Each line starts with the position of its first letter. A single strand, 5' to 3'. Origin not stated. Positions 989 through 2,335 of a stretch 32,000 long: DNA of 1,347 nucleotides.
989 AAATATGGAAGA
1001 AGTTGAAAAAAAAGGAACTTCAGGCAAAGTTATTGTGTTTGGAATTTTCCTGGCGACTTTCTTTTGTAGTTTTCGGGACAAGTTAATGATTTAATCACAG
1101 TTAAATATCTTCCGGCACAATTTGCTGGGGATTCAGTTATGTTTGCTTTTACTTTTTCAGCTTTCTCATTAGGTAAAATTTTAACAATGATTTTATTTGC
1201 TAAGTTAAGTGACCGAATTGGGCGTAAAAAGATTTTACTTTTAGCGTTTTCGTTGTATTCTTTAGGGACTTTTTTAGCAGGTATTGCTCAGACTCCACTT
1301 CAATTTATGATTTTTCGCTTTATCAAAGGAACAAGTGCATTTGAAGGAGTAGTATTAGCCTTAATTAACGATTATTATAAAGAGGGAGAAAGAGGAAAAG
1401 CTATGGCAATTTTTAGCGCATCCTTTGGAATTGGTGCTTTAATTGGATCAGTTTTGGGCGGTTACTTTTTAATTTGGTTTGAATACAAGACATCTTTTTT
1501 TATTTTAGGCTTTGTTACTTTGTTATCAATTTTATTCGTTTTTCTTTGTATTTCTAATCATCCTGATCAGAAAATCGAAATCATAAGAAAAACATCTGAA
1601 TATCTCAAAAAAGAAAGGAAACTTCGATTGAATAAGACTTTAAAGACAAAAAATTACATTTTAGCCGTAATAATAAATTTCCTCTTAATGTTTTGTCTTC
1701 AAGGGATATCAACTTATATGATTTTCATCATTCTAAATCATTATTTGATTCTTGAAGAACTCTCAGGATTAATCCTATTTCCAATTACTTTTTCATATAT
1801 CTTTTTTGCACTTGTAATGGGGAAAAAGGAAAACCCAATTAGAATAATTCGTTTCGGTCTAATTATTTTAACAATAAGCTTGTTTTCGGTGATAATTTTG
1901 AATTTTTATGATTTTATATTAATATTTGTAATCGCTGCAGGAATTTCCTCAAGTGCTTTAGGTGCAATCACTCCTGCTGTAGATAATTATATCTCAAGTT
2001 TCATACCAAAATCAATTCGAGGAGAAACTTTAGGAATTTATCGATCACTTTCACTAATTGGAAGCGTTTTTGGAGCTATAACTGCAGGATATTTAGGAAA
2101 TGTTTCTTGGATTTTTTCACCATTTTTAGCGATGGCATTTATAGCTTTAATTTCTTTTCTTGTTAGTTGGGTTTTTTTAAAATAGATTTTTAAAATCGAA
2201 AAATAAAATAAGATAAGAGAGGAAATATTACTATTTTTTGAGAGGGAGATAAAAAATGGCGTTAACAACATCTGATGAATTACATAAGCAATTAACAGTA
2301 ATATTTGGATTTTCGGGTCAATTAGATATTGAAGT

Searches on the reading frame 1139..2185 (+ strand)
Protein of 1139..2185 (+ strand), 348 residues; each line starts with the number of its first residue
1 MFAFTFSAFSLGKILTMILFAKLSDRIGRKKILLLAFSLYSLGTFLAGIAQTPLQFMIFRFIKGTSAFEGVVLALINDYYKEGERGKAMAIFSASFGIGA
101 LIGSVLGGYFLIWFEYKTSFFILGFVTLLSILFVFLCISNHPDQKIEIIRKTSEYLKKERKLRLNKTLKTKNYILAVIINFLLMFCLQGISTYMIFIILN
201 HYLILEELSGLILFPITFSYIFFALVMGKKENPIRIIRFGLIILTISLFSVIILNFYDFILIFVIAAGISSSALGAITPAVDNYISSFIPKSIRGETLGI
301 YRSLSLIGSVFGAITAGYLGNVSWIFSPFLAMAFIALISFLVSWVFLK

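Call 40: search_protein_families(library=pfam, proteins=[window:1139-2185:+], max_evalue=0.001)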
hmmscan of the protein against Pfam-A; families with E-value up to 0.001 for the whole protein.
window:1139-2185:+ (348 aa): 3 families
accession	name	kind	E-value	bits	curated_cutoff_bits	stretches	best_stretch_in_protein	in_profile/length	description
PF07690.21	MFS_1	-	1.7e-47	162.5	33.4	2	3-269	35-306/347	Major Facilitator Superfamily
PF00083.30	Sugar_tr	-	7.6e-08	32.1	22.3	1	4-65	50-114/452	Sugar (and other) transporter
PF03092.22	BT1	-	0.00037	19.8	22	1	94-199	131-226/432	BT1 family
